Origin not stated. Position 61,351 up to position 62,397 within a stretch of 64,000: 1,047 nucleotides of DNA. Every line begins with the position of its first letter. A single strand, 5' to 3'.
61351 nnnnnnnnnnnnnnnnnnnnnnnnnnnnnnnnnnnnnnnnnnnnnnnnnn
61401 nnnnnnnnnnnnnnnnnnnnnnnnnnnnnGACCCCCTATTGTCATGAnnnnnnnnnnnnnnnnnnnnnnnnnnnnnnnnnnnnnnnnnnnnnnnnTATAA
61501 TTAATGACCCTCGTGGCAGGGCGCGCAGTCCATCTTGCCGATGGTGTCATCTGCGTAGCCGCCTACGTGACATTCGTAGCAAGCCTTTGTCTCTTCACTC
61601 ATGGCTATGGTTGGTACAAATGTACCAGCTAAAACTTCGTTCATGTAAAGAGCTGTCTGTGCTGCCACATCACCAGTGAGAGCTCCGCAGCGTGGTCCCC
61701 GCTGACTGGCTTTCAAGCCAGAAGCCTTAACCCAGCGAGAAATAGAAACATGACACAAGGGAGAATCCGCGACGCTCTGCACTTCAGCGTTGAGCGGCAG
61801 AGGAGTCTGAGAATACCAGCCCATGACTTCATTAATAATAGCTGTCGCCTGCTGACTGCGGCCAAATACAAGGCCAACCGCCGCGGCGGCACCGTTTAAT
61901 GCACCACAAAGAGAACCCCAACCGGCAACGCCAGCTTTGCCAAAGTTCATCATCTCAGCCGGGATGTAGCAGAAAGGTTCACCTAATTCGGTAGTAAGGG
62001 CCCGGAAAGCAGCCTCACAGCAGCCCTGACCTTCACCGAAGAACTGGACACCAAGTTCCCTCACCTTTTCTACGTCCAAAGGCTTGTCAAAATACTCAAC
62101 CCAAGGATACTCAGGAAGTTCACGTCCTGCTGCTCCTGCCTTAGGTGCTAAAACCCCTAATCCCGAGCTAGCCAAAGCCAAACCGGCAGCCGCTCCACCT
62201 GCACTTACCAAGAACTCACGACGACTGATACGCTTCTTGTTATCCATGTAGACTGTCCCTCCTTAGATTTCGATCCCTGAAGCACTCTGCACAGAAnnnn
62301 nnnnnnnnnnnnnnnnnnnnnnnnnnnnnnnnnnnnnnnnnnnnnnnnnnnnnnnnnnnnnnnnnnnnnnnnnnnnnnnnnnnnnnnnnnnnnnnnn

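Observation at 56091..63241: One-strand cassette joining TatAC, a Tat-signal dihaem protein, a variant System I (ccmEFABCD) and a DUF4382 lipoprotein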

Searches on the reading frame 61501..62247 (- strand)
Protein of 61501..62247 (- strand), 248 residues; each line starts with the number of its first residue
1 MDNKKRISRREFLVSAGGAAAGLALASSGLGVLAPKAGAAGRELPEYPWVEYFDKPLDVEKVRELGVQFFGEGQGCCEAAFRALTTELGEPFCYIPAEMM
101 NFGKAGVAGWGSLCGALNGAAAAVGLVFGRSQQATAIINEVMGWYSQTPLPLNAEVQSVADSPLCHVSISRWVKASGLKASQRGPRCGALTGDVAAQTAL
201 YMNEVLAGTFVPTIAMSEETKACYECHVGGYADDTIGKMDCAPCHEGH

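Call 3: search_protein_families(library=pfam, proteins=[window:61501-62247:-], max_evalue=0.01)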
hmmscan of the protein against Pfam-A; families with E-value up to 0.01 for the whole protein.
window:61501-62247:- (248 aa): 4 families
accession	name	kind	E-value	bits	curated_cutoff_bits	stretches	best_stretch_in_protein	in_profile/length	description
PF09719.15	C_GCAxxG_C_C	-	2.4e-13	50.7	27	1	76-198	3-115/118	Putative redox-active protein (C_GCAxxG_C_C)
PF14522.11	Cytochrome_C7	-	0.00035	20.8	24.8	1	214-246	35-67/67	Cytochrome c7 and related cytochrome c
PF10518.14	TAT_signal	-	0.0039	17.5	22.7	1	7-26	2-21/21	TAT (twin-arginine translocation) pathway signal sequence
PF07699.19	Ephrin_rec_like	-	0.0053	17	23.1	1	217-246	5-33/48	Tyrosine-protein kinase ephrin type A/B receptor-like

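Call 4: search_protein_families(library=ncbifam, proteins=[window:61501-62247:-], max_evalue=0.01)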
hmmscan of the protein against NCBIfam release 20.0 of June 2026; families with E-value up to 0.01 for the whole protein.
window:61501-62247:- (248 aa): 3 families
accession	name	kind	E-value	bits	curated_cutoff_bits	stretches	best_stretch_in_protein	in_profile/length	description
NF047622.1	SptSoretCytCDesul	equivalog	1.6e-42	145.8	400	1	7-247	1-263/275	split-Soret cytochrome c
TIGR01909.1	C_GCAxxG_C_C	subfamily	7.7e-09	35.7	47.4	1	76-142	3-68/120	C-GCAxxG-C-C family (seleno)protein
NF045669.1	DVU1555_fam_CGA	exception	0.0006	19.5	103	0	105-147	44-93/140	DVU_1555 family C-GCAxxG-C-C protein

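Call 7: find_encoding_contigs(protein=window:61501-62247:-, flank=10000, max_places=6)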
Protein window:61501-62247:- (248 aa): 22 contigs read that carry it; 6 places shown.
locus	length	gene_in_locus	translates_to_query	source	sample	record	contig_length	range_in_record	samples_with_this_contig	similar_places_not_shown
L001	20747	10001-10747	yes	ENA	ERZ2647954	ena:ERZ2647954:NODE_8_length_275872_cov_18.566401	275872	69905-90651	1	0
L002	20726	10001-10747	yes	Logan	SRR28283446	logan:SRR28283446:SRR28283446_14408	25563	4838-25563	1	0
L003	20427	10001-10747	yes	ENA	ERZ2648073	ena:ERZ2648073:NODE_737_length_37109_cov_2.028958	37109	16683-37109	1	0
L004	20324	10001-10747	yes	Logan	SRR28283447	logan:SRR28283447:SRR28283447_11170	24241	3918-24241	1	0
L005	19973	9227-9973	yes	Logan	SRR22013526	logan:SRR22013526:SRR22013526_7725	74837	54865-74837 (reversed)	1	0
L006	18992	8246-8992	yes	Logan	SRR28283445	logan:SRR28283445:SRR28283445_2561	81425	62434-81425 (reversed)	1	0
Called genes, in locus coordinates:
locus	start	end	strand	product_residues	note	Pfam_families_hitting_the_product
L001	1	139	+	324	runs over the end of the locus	PF00005:ABC_tran, PF13304:AAA_21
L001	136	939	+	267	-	-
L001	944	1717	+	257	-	PF06182:ABC2_membrane_6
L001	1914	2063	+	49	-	-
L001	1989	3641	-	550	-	PF07555:NAGidase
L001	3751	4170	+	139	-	-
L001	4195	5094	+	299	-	PF13391:HNH_2 (weak)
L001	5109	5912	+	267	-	PF01636:APH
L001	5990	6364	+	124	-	PF04304:DUF454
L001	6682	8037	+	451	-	PF00860:Xan_ur_permease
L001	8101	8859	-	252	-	PF03372:Exo_endo_phos, PF14529:Exo_endo_phos_2 (faint)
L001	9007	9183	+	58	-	PF02416:TatA_B_E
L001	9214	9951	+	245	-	PF00902:TatC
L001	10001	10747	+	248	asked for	PF09719:C_GCAxxG_C_C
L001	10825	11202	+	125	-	PF03100:CcmE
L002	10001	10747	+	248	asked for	PF09719:C_GCAxxG_C_C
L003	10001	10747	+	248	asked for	PF09719:C_GCAxxG_C_C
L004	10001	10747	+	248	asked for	PF09719:C_GCAxxG_C_C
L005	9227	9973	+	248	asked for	PF09719:C_GCAxxG_C_C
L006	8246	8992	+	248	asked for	PF09719:C_GCAxxG_C_C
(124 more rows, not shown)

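Call 8: find_homologous_proteins(query=window:61501-62247:-)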
Query window:61501-62247:- (248 aa): 189 proteins with E <= 0.001 among 6438 candidates; the best 120 are listed.
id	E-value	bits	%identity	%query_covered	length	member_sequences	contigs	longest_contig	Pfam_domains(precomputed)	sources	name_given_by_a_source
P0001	1.8e-164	563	100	100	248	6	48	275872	PF09719.16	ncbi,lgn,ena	-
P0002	5.3e-122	424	72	100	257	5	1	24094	PF09719.16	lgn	-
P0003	3.0e-119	415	73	100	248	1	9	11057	PF09719.16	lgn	-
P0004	5.3e-118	411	71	99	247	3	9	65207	PF09719.16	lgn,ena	-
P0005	2.4e-117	409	70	100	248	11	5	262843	PF09719.16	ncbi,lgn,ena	-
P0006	3.1e-117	408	73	100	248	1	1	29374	-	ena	-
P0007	3.5e-115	402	71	100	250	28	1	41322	PF09719.16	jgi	-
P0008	5.6e-115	401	69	100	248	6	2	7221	PF09719.16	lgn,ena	-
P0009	1.7e-114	400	70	100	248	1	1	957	PF09719.16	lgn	-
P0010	2.2e-114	399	71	100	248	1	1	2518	PF09719.16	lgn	-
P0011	3.7e-114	398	69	100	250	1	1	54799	PF09719.16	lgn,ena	-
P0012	6.4e-114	398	70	99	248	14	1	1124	PF09719.16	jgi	jgi:hypothetical protein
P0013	2.4e-113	396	69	100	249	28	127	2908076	PF09719.16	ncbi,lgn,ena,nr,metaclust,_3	ncbi:MAG: C-GCAxxG-C-C family (seleno)protein [Bacillota bacterium]|nr:C-GCAxxG-C-C family (seleno)p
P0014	1.6e-112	393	68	100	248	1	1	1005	PF09719.16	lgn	-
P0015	2.4e-112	393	68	99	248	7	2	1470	PF09719.16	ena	-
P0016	6.7e-111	388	67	100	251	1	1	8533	PF09719.16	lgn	-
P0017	1.1e-109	384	68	99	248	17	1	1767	PF09719.16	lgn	-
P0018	3.5e-109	382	67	100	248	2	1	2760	PF09719.16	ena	-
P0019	3.0e-105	369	67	96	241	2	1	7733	PF09719.16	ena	-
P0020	1.4e-103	364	66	100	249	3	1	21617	PF09719.16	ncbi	-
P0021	8.2e-103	361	64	100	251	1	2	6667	PF09719.16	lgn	-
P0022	2.0e-99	350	62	99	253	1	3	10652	PF09719.16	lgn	-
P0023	1.7e-87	311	62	90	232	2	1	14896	PF09719.16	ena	-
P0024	1.6e-61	226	70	60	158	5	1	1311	PF09719.16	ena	-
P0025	5.2e-54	201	46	99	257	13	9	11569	PF09719.16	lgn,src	-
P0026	1.8e-50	190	47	78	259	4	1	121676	PF09719.16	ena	-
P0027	1.6e-49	187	44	98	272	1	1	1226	PF09719.16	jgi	jgi:hypothetical protein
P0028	2.9e-48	183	44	100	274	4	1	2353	PF09719.16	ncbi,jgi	ncbi:MAG: C-GCAxxG-C-C family protein [Planctomycetota bacterium]|jgi:hypothetical protein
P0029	6.7e-47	178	41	87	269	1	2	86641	PF09719.16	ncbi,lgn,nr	ncbi:MAG: C-GCAxxG-C-C family protein [Bacillota bacterium]|nr:C-GCAxxG-C-C family protein [Bacillot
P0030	4.6e-46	175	38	100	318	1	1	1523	PF09719.16,PF07833.17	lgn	-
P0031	3.3e-45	173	44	83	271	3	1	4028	PF09719.16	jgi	jgi:hypothetical protein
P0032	2.4e-44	170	43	83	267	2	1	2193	PF09719.16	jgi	jgi:hypothetical protein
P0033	2.9e-44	169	40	98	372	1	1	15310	PF09719.16,PF18962.8,PF13860.13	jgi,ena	-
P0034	4.5e-44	169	43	83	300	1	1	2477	PF09719.16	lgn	-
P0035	5.5e-44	169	41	100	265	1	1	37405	PF09719.16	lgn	-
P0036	1.0e-43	168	41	100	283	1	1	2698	PF09719.16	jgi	-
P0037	1.1e-43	168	44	83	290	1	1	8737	PF09719.16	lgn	-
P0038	1.3e-43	167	40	99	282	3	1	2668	PF09719.16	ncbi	-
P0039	1.5e-43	167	39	99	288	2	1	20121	PF09719.16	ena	-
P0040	1.7e-43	167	40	98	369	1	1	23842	PF09719.16,PF18962.8,PF13860.13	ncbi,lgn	ncbi:MAG: C-GCAxxG-C-C family (seleno)protein [Calditrichia bacterium]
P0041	2.0e-42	163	41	97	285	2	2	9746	PF09719.16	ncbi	ncbi:MAG: C-GCAxxG-C-C family (seleno)protein [Halobacteriota archaeon]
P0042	3.5e-42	163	37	99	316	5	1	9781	PF09719.16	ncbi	-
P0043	3.9e-42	162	38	98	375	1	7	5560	PF09719.16,PF18962.8,PF13860.13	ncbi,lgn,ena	-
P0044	3.0e-41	160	39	97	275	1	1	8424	PF09719.16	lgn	-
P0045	9.9e-41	158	41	97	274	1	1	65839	PF09719.16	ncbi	-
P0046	1.1e-40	158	36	97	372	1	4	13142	PF09719.16,PF18962.8,PF13860.13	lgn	-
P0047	1.4e-40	157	41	99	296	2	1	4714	PF09719.16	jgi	jgi:hypothetical protein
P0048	2.0e-40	157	43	98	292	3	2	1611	PF09719.16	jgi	jgi:hypothetical protein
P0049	2.4e-40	157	37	96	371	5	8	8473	PF09719.16,PF18962.8,PF13860.13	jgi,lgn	-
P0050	4.5e-40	156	42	97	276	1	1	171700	PF09719.16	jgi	jgi:hypothetical protein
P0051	5.9e-40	155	37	98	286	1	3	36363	PF09719.16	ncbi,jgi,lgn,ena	-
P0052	1.3e-39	154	38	98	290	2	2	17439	PF09719.16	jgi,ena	-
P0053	1.5e-39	154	41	96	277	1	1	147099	PF09719.16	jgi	-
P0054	4.1e-39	153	38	97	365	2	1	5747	PF09719.16,PF13860.13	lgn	-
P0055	4.8e-39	152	39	96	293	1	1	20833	PF09719.16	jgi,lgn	jgi:hypothetical protein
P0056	5.5e-39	152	40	98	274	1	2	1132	PF09719.16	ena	-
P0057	9.6e-39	151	42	76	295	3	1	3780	PF09719.16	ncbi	-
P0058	1.6e-38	151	39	98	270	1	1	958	PF09719.16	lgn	-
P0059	2.2e-38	150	39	97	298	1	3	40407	PF09719.16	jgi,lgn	jgi:hypothetical protein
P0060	2.5e-38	150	39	97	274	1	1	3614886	PF09719.16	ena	-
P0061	3.8e-38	149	40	97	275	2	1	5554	PF09719.16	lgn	-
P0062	4.1e-38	149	37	96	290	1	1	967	PF09719.16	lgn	-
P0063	5.8e-38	149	36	97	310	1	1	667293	PF09719.16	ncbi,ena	-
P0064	6.3e-38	149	37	98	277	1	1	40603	PF09719.16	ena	-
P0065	2.2e-37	147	36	99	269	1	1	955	PF09719.16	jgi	-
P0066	2.8e-37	147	40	77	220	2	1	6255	PF09719.16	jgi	jgi:hypothetical protein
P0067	4.3e-37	146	38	97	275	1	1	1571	PF09719.16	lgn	-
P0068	8.5e-37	145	37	96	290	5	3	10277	PF09719.16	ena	-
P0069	1.1e-36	145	38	99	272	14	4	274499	PF09719.16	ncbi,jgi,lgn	-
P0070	2.3e-36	144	39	96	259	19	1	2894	PF09719.16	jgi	jgi:hypothetical protein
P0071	3.8e-36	143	36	98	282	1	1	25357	PF09719.16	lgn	-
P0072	6.0e-36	142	36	97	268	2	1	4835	PF09719.16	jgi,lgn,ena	-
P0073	7.3e-36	142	40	80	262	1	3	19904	PF09719.16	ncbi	-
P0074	8.1e-36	142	36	100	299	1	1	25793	PF09719.16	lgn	-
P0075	8.7e-36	142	40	83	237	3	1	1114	PF09719.16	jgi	-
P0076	9.1e-36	142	38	96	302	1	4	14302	PF09719.16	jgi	jgi:hypothetical protein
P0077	1.2e-35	141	37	96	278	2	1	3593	PF09719.16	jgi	-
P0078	1.4e-35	141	36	97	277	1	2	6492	PF09719.16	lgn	-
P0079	1.6e-35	141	36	98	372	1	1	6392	PF09719.16,PF18962.8,PF13860.13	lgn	-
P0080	1.6e-35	141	39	82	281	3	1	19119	PF09719.16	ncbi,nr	ncbi:MAG: C_GCAxxG_C_C family protein [Candidatus Hydrogenedentes bacterium]|nr:C_GCAxxG_C_C family 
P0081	2.9e-35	140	37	81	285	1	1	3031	PF09719.16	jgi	jgi:hypothetical protein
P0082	3.7e-35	140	37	96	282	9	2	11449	PF09719.16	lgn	-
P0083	5.9e-35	139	36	97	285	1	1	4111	PF09719.16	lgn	-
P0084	6.2e-35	139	36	97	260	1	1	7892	PF09719.16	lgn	-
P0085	9.5e-35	138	36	96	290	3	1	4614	PF09719.16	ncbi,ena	-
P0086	1.0e-34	138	37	97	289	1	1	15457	PF09719.16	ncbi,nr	ncbi:MAG: C_GCAxxG_C_C family protein [Candidatus Hydrogenedentes bacterium]|nr:C_GCAxxG_C_C family 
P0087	1.5e-34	138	37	99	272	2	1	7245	PF09719.16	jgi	jgi:hypothetical protein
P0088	1.5e-34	138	38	77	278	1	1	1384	PF09719.16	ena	-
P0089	1.6e-34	138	39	81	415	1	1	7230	PF09719.16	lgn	-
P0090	1.7e-34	137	37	99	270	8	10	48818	PF09719.16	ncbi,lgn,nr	ncbi:MAG: C-GCAxxG-C-C family protein [Rectinemataceae bacterium]|nr:C-GCAxxG-C-C family protein [Sp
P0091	1.7e-34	137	38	96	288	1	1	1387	PF09719.16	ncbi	-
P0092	2.7e-34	137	40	77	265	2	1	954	PF09719.16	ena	-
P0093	2.7e-34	137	39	81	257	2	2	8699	PF09719.16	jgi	jgi:hypothetical protein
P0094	3.6e-34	136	40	76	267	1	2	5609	PF09719.16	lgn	-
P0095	3.7e-34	136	36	99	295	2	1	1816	PF09719.16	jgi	jgi:hypothetical protein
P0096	4.4e-34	136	34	99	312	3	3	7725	PF09719.16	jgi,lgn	-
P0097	5.8e-34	136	35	98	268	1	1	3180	PF09719.16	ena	-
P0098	6.0e-34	136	40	77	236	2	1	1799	PF09719.16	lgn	-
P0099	7.4e-34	135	37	98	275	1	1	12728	PF09719.16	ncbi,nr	ncbi:MAG: C-GCAxxG-C-C family protein [Rectinemataceae bacterium]|nr:C-GCAxxG-C-C family protein [Re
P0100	7.6e-34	135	41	68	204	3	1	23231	PF09719.16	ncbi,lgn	ncbi:MAG: hypothetical protein Kow0047_07870 [Anaerolineae bacterium]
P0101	1.1e-33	135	34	80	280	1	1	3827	PF09719.16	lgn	-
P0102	1.8e-33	134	39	81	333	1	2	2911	PF09719.16,PF07833.17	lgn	-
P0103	2.7e-33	134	39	81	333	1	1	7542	PF09719.16,PF07833.17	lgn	-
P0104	3.2e-33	133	37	81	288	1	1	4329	PF09719.16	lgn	-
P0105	4.0e-33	133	37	98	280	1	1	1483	PF09719.16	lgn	-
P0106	4.3e-33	133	39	81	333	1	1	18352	PF09719.16,PF07833.17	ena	-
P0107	5.8e-33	132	39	71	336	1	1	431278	PF09719.16,PF18962.8,PF13860.13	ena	-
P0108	6.5e-33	132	39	78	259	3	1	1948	PF09719.16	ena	-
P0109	1.1e-32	132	35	98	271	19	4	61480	PF09719.16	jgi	jgi:hypothetical protein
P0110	1.2e-32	131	38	96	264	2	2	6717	PF09719.16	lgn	-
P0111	1.4e-32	131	38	80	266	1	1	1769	PF09719.16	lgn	-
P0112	1.8e-32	131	45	62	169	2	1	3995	PF09719.16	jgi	-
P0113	2.0e-32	131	38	97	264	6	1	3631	PF09719.16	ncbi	-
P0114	2.7e-32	130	43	68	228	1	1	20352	PF09719.16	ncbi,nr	ncbi:MAG: C_GCAxxG_C_C family protein, partial [Candidatus Hydrogenedentes bacterium]|nr:C_GCAxxG_C_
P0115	3.5e-32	130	33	98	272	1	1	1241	PF09719.16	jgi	jgi:hypothetical protein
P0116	4.5e-32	130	39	96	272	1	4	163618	PF09719.16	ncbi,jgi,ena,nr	ncbi:MAG TPA: C-GCAxxG-C-C family protein [Thermoanaerobaculaceae bacterium]|nr:C-GCAxxG-C-C family 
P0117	7.2e-32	129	40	97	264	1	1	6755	PF09719.16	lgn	-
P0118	8.0e-32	129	37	96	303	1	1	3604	PF09719.16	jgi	jgi:hypothetical protein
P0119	8.4e-32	129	37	97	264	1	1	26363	PF09719.16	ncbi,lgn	-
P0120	1.7e-31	128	39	86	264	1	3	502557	PF09719.16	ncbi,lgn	ncbi:MAG: C-GCAxxG-C-C family protein [Thermoanaerobaculaceae bacterium]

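Call 10: find_encoding_contigs(protein=P0013, flank=10000, max_places=3)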
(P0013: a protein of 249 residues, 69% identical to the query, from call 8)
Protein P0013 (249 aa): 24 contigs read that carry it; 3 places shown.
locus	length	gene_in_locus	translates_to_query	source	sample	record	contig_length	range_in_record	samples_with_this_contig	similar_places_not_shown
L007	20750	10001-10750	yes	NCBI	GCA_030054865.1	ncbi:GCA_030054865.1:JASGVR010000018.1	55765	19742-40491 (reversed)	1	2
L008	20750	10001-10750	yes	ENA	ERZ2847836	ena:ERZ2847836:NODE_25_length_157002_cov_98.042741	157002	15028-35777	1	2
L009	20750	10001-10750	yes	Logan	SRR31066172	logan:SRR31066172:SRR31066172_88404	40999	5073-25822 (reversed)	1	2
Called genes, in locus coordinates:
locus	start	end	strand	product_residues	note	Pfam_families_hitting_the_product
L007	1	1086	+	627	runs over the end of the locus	PF01512:Complex1_51K, PF10589:NADH_4Fe-4S, PF12838:Fer4_7, PF00037:Fer4 (weak), PF12837:Fer4_6 (weak), PF13187:Fer4_9 (weak), PF13237:Fer4_10, PF14697:Fer4_21 (weak), +2 more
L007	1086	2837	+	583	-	PF00111:Fer2 (weak), PF13510:Fer2_4, PF10588:NADH-G_4Fe-4S_3, PF12838:Fer4_7, PF13183:Fer4_8 (weak), PF13237:Fer4_10, PF02906:Fe_hyd_lg_C, PF02256:Fe_hyd_SSU, +3 more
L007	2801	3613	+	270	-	PF00528:BPD_transp_1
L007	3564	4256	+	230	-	PF00005:ABC_tran, PF13304:AAA_21 (faint)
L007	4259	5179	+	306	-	PF13379:NMT1_2, PF09084:NMT1, PF12974:Phosphonate-bd (weak)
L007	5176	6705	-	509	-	PF13552:DUF4127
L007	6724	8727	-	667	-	PF02129:Peptidase_S15 (faint), PF05448:AXE1 (faint), PF00326:Peptidase_S9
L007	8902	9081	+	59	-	PF02416:TatA_B_E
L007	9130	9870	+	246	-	PF00902:TatC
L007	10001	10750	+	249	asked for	PF09719:C_GCAxxG_C_C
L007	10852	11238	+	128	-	PF03100:CcmE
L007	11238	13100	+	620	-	PF01578:Cytochrom_C_asm, PF16327:CcmF_C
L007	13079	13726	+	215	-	PF13191:AAA_16, PF13476:AAA_23 (faint), PF00005:ABC_tran, PF13304:AAA_21 (weak), PF13401:AAA_22 (weak)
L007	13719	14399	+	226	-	PF03379:CcmB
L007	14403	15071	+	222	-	PF01578:Cytochrom_C_asm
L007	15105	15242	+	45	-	-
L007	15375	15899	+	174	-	-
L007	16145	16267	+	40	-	-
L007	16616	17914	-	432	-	PF13936:HTH_38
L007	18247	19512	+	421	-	PF01547:SBP_bac_1, PF13416:SBP_bac_8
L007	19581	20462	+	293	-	PF00528:BPD_transp_1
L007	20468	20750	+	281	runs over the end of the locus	PF00528:BPD_transp_1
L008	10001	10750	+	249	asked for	PF09719:C_GCAxxG_C_C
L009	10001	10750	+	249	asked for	PF09719:C_GCAxxG_C_C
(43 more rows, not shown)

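Call 11: find_encoding_contigs(protein=P0005, flank=10000, max_places=2)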
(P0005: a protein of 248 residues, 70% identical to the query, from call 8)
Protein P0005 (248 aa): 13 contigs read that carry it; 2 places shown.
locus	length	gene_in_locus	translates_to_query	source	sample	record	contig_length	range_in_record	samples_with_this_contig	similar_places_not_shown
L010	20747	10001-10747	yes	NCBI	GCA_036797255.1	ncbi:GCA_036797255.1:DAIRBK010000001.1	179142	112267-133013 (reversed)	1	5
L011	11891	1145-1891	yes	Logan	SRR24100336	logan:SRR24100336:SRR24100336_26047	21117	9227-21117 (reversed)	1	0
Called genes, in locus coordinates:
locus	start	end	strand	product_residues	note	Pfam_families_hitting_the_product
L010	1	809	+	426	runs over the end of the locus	PF01547:SBP_bac_1, PF13416:SBP_bac_8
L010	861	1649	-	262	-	PF00702:Hydrolase, PF13419:HAD_2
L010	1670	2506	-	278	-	PF00528:BPD_transp_1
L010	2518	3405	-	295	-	PF00528:BPD_transp_1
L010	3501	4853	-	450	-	PF13416:SBP_bac_8, PF01547:SBP_bac_1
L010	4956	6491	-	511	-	PF13552:DUF4127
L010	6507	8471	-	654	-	PF05448:AXE1, PF02129:Peptidase_S15 (faint), PF00326:Peptidase_S9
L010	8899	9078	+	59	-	PF02416:TatA_B_E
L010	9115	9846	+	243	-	PF00902:TatC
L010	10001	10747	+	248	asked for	PF09719:C_GCAxxG_C_C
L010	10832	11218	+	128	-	PF03100:CcmE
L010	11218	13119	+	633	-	PF01578:Cytochrom_C_asm, PF16327:CcmF_C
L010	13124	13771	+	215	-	PF13191:AAA_16 (faint), PF00005:ABC_tran, PF13304:AAA_21 (weak)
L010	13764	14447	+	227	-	PF03379:CcmB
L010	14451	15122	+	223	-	PF01578:Cytochrom_C_asm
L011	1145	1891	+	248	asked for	PF09719:C_GCAxxG_C_C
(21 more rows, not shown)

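Call 19: find_related_loci(query=A1, collection=genome_contigs, flank=10000)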
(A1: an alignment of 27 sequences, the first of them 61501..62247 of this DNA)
Query A1 (248 aa) in genome_contigs; peptide patterns used: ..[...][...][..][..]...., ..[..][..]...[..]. (x = any residue, [..] = any of these).
523 stretches matched a pattern; 417 encode a relative of the query (tblastn E <= 1e-3); the best 80 are kept; 80 distinct loci.
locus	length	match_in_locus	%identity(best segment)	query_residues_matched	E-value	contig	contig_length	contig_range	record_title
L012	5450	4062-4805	91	1-248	5e-148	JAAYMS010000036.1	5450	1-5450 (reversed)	MAG: Bacillota bacterium isolate AS20ysBPTH_44 13290_AS20, whole genome shotgun sequence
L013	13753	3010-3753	68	1-248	3e-117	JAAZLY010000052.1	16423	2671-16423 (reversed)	MAG: Bacillota bacterium isolate AS23ysBPME_28 44863_AS23, whole genome shotgun sequence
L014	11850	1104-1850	69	1-248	3e-116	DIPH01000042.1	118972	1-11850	MAG TPA_asm: Firmicutes bacterium UBA5493 UBA5493_contig_991, whole genome shotgun sequence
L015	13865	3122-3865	67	2-248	3e-113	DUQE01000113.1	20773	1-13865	MAG TPA_asm: Bacillota bacterium isolate AS08sgBPME_382 212560_AS08, whole genome shotgun sequence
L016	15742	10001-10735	72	3-248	9e-112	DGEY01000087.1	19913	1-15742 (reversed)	MAG TPA_asm: Firmicutes bacterium UBA3914 UBA3914_contig_1404, whole genome shotgun sequence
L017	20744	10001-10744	70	1-248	2e-111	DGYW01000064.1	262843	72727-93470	MAG TPA_asm: Firmicutes bacterium UBA4996 UBA4996_contig_1489, whole genome shotgun sequence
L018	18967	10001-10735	70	3-248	4e-110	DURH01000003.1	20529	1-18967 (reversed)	MAG TPA_asm: Bacillota bacterium isolate AS08sgBPME_75 13807_AS08, whole genome shotgun sequence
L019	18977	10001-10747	73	1-248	1e-109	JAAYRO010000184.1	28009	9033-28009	MAG: Bacillota bacterium isolate AS23ysBPME_205 167652_AS23, whole genome shotgun sequence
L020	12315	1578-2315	70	2-248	2e-106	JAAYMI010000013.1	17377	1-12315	MAG: Bacillota bacterium isolate AS20ysBPTH_179 6384_AS20, whole genome shotgun sequence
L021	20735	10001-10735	68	3-248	2e-104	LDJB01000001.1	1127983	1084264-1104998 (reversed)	MAG: Peptococcaceae bacterium 1109 scaffold00001, whole genome shotgun sequence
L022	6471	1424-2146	63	2-246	7e-103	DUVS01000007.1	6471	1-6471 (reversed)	MAG TPA_asm: Bacillota bacterium isolate AS08sgBPME_46 52030_AS08, whole genome shotgun sequence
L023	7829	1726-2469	68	1-248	1e-102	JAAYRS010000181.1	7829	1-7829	MAG: Bacillota bacterium isolate AS23ysBPME_23 274664_AS23, whole genome shotgun sequence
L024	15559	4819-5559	69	2-248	5e-100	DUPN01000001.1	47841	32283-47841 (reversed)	MAG TPA_asm: Bacillota bacterium isolate AS08sgBPME_312 2537_AS08, whole genome shotgun sequence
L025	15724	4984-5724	66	1-248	5e-89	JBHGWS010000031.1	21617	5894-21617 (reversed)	MAG: Candidatus Darwinibacter acetoxidans isolate M4B_bin18 k141_472689, whole genome shotgun sequence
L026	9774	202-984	43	2-248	1e-57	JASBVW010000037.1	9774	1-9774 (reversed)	MAG: Bacillota bacterium isolate Bu80 NODE_3872_length_9774_cov_4.269266, whole genome shotgun sequence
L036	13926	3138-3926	41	5-248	5e-51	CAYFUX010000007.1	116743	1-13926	MAG TPA_asm: uncultured Spirochaetaceae bacterium isolate ERP107533_co1_111 genome assembly, contig: NODE_23_length_1167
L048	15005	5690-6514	37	5-248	5e-48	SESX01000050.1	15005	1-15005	MAG: Candidatus Acetocimmeria pyornia isolate JdFRolivine-5 50, whole genome shotgun sequence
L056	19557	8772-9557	38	4-248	5e-46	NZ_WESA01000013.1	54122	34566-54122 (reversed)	Rectinema subterraneum strain SURF-ANA1 NODE_13_54122_80119120761, whole genome shotgun sequence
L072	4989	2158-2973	37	1-248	2e-44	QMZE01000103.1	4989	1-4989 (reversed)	MAG: Archaeoglobales archaeon isolate B35_G2 B35_Guay2_scaffold_11669, whole genome shotgun sequence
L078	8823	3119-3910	37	4-248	1e-43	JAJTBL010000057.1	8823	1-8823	MAG: Spirochaetia bacterium isolate MS_R2_13 NODE_1706_length_8823_cov_3.357664, whole genome shotgun sequence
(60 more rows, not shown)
